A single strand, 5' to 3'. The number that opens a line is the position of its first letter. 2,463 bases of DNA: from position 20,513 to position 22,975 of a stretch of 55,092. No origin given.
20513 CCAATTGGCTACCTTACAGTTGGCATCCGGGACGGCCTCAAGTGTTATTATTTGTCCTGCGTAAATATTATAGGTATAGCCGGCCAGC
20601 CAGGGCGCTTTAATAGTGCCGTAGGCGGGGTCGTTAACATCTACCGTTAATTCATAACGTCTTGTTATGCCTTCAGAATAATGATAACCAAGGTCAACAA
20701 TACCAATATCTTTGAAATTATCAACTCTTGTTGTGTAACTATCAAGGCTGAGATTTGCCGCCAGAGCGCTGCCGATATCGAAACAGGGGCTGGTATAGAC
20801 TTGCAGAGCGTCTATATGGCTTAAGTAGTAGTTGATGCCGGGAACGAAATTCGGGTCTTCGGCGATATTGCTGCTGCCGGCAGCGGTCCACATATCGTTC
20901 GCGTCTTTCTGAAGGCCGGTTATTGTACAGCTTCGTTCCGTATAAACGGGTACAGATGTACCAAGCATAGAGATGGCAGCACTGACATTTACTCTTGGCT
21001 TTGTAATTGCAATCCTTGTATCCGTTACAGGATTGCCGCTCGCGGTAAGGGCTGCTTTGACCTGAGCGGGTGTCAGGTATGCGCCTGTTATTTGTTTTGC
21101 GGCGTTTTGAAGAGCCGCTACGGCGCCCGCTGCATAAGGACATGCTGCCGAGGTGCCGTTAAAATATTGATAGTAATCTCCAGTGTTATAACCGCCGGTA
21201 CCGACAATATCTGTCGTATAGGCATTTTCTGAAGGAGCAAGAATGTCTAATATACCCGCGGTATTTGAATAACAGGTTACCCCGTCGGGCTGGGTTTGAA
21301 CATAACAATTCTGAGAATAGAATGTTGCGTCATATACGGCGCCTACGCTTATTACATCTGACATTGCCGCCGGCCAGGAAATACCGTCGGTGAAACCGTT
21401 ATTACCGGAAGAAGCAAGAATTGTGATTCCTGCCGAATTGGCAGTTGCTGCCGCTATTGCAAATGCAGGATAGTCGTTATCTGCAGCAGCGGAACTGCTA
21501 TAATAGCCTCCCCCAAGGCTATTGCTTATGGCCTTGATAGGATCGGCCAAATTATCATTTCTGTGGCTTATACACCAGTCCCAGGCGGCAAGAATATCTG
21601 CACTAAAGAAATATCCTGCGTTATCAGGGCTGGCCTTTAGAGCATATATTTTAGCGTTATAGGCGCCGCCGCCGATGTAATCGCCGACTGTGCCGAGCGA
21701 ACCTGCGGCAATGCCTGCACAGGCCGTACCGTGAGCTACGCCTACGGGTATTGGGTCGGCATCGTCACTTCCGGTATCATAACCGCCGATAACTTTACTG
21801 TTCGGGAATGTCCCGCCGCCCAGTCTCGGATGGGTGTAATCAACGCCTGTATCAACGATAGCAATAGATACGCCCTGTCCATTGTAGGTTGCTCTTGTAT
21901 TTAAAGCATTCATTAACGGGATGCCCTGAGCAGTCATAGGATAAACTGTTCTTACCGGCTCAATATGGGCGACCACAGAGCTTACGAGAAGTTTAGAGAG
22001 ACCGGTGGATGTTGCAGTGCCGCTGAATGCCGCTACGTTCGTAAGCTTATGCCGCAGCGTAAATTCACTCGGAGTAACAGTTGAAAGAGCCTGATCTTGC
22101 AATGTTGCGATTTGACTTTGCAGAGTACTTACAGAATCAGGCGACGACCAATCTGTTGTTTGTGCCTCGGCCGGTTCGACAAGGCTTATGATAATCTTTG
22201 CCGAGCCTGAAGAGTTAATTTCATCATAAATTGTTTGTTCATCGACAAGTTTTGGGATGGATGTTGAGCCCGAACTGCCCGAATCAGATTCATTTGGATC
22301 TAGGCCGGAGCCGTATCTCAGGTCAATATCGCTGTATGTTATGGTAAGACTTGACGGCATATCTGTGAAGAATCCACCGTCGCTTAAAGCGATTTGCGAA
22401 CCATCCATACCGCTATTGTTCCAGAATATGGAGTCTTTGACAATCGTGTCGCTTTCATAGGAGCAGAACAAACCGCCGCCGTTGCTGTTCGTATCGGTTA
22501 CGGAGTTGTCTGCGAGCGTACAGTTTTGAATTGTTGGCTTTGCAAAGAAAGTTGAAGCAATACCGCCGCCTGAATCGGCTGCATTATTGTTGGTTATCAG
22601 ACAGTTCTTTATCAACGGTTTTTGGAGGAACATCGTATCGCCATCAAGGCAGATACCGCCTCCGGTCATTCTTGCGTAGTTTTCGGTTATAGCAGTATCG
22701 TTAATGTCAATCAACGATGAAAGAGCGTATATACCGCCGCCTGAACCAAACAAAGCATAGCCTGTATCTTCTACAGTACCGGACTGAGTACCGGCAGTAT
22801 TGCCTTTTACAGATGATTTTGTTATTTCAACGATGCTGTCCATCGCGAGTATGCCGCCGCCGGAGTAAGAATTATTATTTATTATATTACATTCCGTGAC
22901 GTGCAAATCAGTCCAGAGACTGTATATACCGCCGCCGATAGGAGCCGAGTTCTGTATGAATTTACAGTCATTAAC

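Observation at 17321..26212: Giant secreted beta-helix protein with a subtilase cassette nested inside the cap of its second beta-helix module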

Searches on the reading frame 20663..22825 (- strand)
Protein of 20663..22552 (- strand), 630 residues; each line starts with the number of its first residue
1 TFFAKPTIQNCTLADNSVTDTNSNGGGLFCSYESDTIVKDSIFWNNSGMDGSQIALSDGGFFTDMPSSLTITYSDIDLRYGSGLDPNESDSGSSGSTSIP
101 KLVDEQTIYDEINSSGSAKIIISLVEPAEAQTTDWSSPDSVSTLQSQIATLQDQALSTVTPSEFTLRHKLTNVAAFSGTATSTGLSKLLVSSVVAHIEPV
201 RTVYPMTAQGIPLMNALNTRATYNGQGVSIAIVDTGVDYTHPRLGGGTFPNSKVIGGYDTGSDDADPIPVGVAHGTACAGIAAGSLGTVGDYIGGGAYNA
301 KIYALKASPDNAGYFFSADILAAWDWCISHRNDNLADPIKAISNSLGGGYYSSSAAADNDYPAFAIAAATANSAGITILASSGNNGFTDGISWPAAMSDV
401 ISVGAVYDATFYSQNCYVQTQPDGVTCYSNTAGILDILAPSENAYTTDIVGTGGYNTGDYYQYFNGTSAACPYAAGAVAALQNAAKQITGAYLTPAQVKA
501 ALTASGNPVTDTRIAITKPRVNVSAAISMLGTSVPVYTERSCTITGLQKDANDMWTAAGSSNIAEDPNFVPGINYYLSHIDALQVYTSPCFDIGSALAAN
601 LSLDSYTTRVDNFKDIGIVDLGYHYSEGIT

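Call 10: find_homologous_proteins(query=window:20663-22552:-, max_evalue=0.00001)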
Query window:20663-22552:- (630 aa): 1318 proteins with E <= 0.00001 among 8000 candidates; the best 120 are listed.
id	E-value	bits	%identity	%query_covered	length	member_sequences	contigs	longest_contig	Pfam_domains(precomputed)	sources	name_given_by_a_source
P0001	7.3e-234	796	63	99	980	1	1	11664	PF00082.28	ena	-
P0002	6.2e-231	786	61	100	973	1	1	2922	PF13229.13,PF02415.24,PF00082.28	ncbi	ncbi:MAG: S8 family serine peptidase, partial [Sedimentisphaerales bacterium]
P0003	4.3e-171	589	51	92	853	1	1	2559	PF13229.13,PF00082.28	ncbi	ncbi:MAG: S8 family serine peptidase, partial [Planctomycetota bacterium]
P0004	1.6e-164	567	55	83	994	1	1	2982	PF18998.7,PF00082.28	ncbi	ncbi:MAG: S8 family serine peptidase, partial [Planctomycetota bacterium]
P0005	1.2e-159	551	50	99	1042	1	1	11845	PF00041.28,PF00082.28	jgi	jgi:subtilisin family serine protease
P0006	1.0e-155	538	50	86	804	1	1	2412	PF13229.13,PF00082.28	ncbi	ncbi:MAG: S8 family peptidase, partial [Planctomycetota bacterium]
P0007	1.7e-149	517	54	81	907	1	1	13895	PF25788.3,PF00041.28,PF00082.28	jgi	jgi:subtilisin family serine protease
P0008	1.8e-148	514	54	80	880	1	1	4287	PF00041.28,PF00082.28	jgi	-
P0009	2.7e-148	513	53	82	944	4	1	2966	PF00041.28,PF00082.28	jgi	jgi:hypothetical protein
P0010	5.0e-144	499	53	73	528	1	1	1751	PF00082.28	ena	-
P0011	1.2e-142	495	52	70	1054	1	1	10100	PF05922.22,PF17963.8,PF17892.8,PF00082.28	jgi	jgi:subtilisin family serine protease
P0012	2.2e-142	494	54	68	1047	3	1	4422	PF00404.25,PF00082.28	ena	-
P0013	3.2e-142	493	52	73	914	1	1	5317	PF00082.28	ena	-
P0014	5.1e-142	493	53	72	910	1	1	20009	PF00082.28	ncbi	-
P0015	3.5e-141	490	54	70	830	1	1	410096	PF00404.25,PF00082.28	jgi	jgi:subtilisin family serine protease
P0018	9.7e-140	485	53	71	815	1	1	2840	PF05922.22,PF00082.28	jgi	jgi:subtilisin family serine protease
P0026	1.5e-135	471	55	66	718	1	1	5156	PF05922.22,PF00082.28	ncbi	ncbi:MAG: S8 family serine peptidase [Sedimentisphaerales bacterium]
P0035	6.4e-132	459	54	65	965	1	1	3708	PF05922.22,PF20773.6,PF00082.28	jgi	jgi:subtilisin family serine protease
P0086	5.5e-126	440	52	66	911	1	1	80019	PF05922.22,PF17963.8,PF20773.6,PF00082.28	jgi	-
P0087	6.3e-126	440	50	68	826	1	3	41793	PF05922.22,PF00082.28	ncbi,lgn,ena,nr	ncbi:MAG: S8 family serine peptidase [Phycisphaerae bacterium]|nr:S8 family serine peptidase [Phycis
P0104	1.1e-124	435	50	70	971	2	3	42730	PF05922.22,PF20773.6,PF07705.18,PF00082.28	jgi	-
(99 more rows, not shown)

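Call 18: find_encoding_contigs(protein=P0001, flank=10000, max_places=3)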
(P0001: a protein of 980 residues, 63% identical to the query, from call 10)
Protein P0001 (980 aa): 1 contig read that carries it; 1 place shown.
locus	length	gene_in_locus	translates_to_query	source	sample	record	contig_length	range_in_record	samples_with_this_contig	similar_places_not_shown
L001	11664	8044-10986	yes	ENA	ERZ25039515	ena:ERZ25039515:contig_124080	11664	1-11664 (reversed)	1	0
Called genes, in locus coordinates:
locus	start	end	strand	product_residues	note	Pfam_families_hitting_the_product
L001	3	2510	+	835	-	?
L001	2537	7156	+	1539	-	PF13229:Beta_helix, PF18998:Flg_new_2, PF13229:Beta_helix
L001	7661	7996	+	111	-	PF02415:Chlam_PMP (faint)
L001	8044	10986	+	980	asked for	PF00082:Peptidase_S8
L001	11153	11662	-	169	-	?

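Call 19: find_encoding_contigs(protein=P0005, flank=10000, max_places=3)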
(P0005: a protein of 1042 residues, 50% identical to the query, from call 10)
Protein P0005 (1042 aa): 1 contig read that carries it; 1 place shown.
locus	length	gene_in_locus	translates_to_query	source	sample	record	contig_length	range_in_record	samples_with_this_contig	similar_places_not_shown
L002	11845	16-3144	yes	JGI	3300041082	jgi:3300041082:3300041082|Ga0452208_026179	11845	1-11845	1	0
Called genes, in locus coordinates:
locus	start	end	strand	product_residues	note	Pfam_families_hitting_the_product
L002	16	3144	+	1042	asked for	PF00082:Peptidase_S8, PF00041:fn3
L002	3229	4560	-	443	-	PF01264:Chorismate_synt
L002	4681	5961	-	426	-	PF00275:EPSP_synthase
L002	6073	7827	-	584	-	PF00082:Peptidase_S8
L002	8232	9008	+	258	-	PF07238:PilZ (weak)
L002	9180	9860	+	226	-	-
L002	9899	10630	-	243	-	PF13483:Lactamase_B_3, PF12706:Lactamase_B_2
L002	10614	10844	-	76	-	-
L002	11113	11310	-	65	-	-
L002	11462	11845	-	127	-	?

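Call 26: predict_structure(alignment_id=A1)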
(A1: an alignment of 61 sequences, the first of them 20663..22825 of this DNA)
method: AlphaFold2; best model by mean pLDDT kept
length: 721 residues; sequences in the alignment: 61
mean_pLDDT: 76.2   pTM: 0.68
mean pLDDT of the five models: 76.2, 74.1, 73.3, 73.0, 70.9
residues with pLDDT >= 90: 288; 70-90: 212; 50-70: 68; < 50: 153
segments of 3 or more residues with pLDDT < 50: 1-23, 169-188, 298-308, 380-384, 535-550, 643-649, 651-686, 694-721
pLDDT, mean of each block of 10 residues (from residue 1): 35 38 54 77 86 87 76 90 89 92 86 80 91 77 78 78 66 33 44 95 97 95 91 97 98 98 98 98 97 71 40 83 94 87 94 88 85 74 62 96 91 98 97 93 96 97 98 88 96 88 73 83 93 47 37 63 92 89 93 84 90 78 58 62 49 36 30 34 45 45 41 30 28
secondary structure, 60 per line:
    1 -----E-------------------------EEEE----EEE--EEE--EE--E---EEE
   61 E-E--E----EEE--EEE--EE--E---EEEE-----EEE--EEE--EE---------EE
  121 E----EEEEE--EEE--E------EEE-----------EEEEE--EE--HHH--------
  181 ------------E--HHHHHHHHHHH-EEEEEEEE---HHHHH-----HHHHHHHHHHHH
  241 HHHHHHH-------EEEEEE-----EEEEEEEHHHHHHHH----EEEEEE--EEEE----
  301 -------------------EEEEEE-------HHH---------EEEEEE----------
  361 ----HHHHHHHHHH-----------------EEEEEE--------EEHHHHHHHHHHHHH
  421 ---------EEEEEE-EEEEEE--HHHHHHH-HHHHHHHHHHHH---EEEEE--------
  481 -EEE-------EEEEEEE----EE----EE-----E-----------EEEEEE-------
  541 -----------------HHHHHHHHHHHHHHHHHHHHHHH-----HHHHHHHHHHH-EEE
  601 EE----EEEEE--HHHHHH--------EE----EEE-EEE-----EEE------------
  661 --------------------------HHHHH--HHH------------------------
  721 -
elements in order (helices of 4 or more, strands of 3 or more residues): E32-35 E40-42 E45-47 E58-61 E71-73 E76-78 E89-92 E98-100 E103-105 E119-121 E126-130 E133-135 E145-147 E159-163 H196-206 E208-215 H219-223 H229-247 E255-260 E266-272 H273-280 E285-290 E293-296 E320-325 E345-350 H365-374 E392-397 H408-420 E430-435 E437-442 H445-451 H453-464 E468-472 E482-484 E492-498 E528-533 H558-580 H586-596 E598-602 E607-611 H614-619 E634-636 E638-640 E646-648 H687-691

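Call 30: fold_search(model_id=the predicted structure, library=pdb)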
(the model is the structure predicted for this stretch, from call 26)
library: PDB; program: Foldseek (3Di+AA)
matches with E <= 10: 420; with E <= 0.001: 254
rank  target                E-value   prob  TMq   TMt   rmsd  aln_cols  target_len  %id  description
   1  3afg_A                7.3e-19  1.00  0.44  0.61   5.2       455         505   24  Crystal structure of ProN-Tk-SP from Thermococcus kodakaraensis (released 2010-08-04)
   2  3afg_B                1.8e-18  1.00  0.42  0.58   5.5       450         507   23  Crystal structure of ProN-Tk-SP from Thermococcus kodakaraensis (released 2010-08-04)
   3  3whi_B                4.8e-17  1.00  0.39  0.76   6.3       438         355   23  Crystal structure of unautoprocessed form of IS1-inserted Pro-subtilisin E (released 2013-12-25)
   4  3whi_A                1.1e-16  1.00  0.40  0.77   5.8       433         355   22  Crystal structure of unautoprocessed form of IS1-inserted Pro-subtilisin E (released 2013-12-25)
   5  3wiv_C                6.3e-16  1.00  0.41  0.72   5.6       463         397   19  Crystal structure of Pro-S324A/D356A (released 2014-10-01)
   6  3wiu_C                6.3e-16  1.00  0.41  0.71   6.8       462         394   20  Crystal structure of Pro-S324A/L349A (released 2014-10-01)
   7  3wiu_A                1.3e-15  1.00  0.41  0.71   6.6       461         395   21  Crystal structure of Pro-S324A/L349A (released 2014-10-01)
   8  3vhq                  1.7e-15  1.00  0.41  0.74   5.9       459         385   21  Crystal structure of the Ca6 site mutant of Pro-SA-subtilisin (released 2012-07-11)
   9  1r6v                  1.8e-15  1.00  0.39  0.41  12.7       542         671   20  Crystal structure of fervidolysin from Fervidobacterium pennivorans, a keratinolytic enzyme related to subtilisin (released 2004-10-19)
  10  2zwp_B                2.1e-15  1.00  0.40  0.73   6.0       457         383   22  Crystal structure of Ca3 site mutant of Pro-S324A (released 2009-06-23)
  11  2zwo_A                3.9e-15  1.00  0.41  0.72   5.6       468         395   20  Crystal structure of Ca2 site mutant of Pro-S324A (released 2009-06-23)
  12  2z2z                  4.3e-15  1.00  0.41  0.74   6.0       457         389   20  Crystal structure of unautoprocessed form of Tk-subtilisin soaked by 10mM CaCl2 (released 2007-12-04)
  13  3wiu_B                4.5e-15  1.00  0.42  0.75   5.8       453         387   20  Crystal structure of Pro-S324A/L349A (released 2014-10-01)
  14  3wiv_B                4.5e-15  1.00  0.41  0.73   6.1       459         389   22  Crystal structure of Pro-S324A/D356A (released 2014-10-01)
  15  3wiv_A                5.5e-15  1.00  0.40  0.71   6.4       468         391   20  Crystal structure of Pro-S324A/D356A (released 2014-10-01)
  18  2e1p                  8.2e-15  1.00  0.41  0.73   5.5       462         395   20  Crystal structure of pro-Tk-subtilisin (released 2007-01-16)
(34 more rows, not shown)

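Call 48: find_related_loci(query=window:20663-22552:-, collection=genome_contigs, flank=10000)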
Query window:20663-22552:- (630 aa) in genome_contigs; peptide patterns used: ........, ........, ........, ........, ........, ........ (x = any residue, [..] = any of these).
55 stretches matched a pattern; 11 encode a relative of the query (tblastn E <= 1e-3); 11 distinct loci.
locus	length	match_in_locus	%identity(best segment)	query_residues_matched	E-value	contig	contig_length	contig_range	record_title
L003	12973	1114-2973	74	2-630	0e+0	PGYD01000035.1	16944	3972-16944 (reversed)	MAG: Planctomycetes bacterium HGW-Planctomycetes-1 bjp_ig2158_scaffold_1828, whole genome shotgun sequence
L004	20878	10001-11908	68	2-630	0e+0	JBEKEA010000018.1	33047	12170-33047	MAG: Sedimentisphaerales bacterium isolate SPRUCE 196 SPRUCE_196_18, whole genome shotgun sequence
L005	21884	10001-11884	68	3-629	0e+0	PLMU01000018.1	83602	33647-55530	MAG: Phycisphaerales bacterium isolate fen_1357 73.20120800_E2X.42_contig_260, whole genome shotgun sequence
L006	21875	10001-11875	59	2-625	0e+0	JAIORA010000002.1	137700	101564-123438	MAG: Anaerohalosphaeraceae bacterium isolate SMBSF06 20071_Bin_3_contigs_1_c_000000000021, whole genome shotgun sequence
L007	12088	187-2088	48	2-629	8e-173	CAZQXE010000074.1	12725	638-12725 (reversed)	MAG TPA_asm: uncultured Pirellulales bacterium isolate binchicken_co116_398 genome assembly, contig: NODE_5277_length_12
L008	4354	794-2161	52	101-536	3e-140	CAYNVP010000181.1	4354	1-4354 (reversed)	MAG TPA_asm: uncultured Pirellulales bacterium isolate SRP214966_co4_418 genome assembly, contig: NODE_32714_length_4354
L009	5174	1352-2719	53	101-533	1e-131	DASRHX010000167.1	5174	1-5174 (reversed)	MAG TPA_asm: Bryobacteraceae bacterium isolate SMAG_U10095 k141_2374791, whole genome shotgun sequence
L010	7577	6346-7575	52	119-513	2e-114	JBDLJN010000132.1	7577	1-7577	MAG: Planctomycetota bacterium isolate MAG098 MAG098_132, whole genome shotgun sequence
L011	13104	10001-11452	44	63-533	9e-112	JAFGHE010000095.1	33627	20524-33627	MAG: Sedimentisphaerales bacterium isolate Zod_Metabat.1436 k87_3727107, whole genome shotgun sequence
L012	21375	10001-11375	54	94-527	7e-104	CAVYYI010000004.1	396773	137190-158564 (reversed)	MAG: uncultured Phycisphaerales bacterium isolate MFD02979.bin.2.56 genome assembly, contig: contig_81034, whole genome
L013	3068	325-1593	44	100-531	8e-91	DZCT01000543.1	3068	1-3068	MAG TPA_asm: Desulfatirhabdium butyrativorans isolate SulCav_PC08_64_48_9 SulCav_PC08-64_30580_length_3068_cov_4.664122,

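Call 57: predict_structure(alignment_id=A2)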
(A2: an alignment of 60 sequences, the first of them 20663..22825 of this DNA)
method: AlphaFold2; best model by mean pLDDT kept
length: 721 residues; sequences in the alignment: 60
mean_pLDDT: 74.5   pTM: 0.63
mean pLDDT of the five models: 74.5, 73.4, 72.6, 72.5, 67.6
residues with pLDDT >= 90: 306; 70-90: 130; 50-70: 121; < 50: 164
segments of 3 or more residues with pLDDT < 50: 15-24, 170-188, 299-307, 353-357, 359-361, 363-386, 499-517, 536-558, 624-636, 649-675, 678-684, 719-721
pLDDT, mean of each block of 10 residues (from residue 1): 88 54 62 80 94 92 75 96 93 94 95 83 94 91 86 78 78 36 44 96 97 96 94 97 98 97 97 98 97 70 46 79 74 52 60 51 45 38 53 78 76 95 94 88 95 97 97 73 92 76 40 46 87 50 40 46 85 92 96 90 77 86 50 48 54 33 35 48 59 71 69 53 36
secondary structure, 60 per line:
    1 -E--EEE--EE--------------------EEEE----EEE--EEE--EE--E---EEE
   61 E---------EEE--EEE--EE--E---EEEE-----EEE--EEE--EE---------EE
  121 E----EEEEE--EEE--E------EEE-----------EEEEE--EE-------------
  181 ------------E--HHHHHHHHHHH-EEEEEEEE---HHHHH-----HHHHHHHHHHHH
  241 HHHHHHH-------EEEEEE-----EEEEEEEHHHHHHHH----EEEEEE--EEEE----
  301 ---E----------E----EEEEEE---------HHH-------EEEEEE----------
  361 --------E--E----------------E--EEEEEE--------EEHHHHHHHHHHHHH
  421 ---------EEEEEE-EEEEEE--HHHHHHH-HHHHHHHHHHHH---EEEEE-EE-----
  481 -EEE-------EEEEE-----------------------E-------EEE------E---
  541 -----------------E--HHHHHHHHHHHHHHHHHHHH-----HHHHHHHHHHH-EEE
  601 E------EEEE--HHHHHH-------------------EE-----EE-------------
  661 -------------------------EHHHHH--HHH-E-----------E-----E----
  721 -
elements in order (helices of 4 or more, strands of 3 or more residues): E5-7 E32-35 E40-42 E45-47 E58-61 E71-73 E76-78 E89-92 E98-100 E103-105 E119-121 E126-130 E133-135 E145-147 E159-163 H196-206 E208-215 H219-223 H229-247 E255-260 E266-272 H273-280 E285-290 E293-296 E320-325 E345-350 E392-397 H408-420 E430-435 E437-442 H445-451 H453-464 E468-472 E482-484 E492-496 E528-530 H561-580 H586-596 E598-601 E608-611 H614-619 H687-691
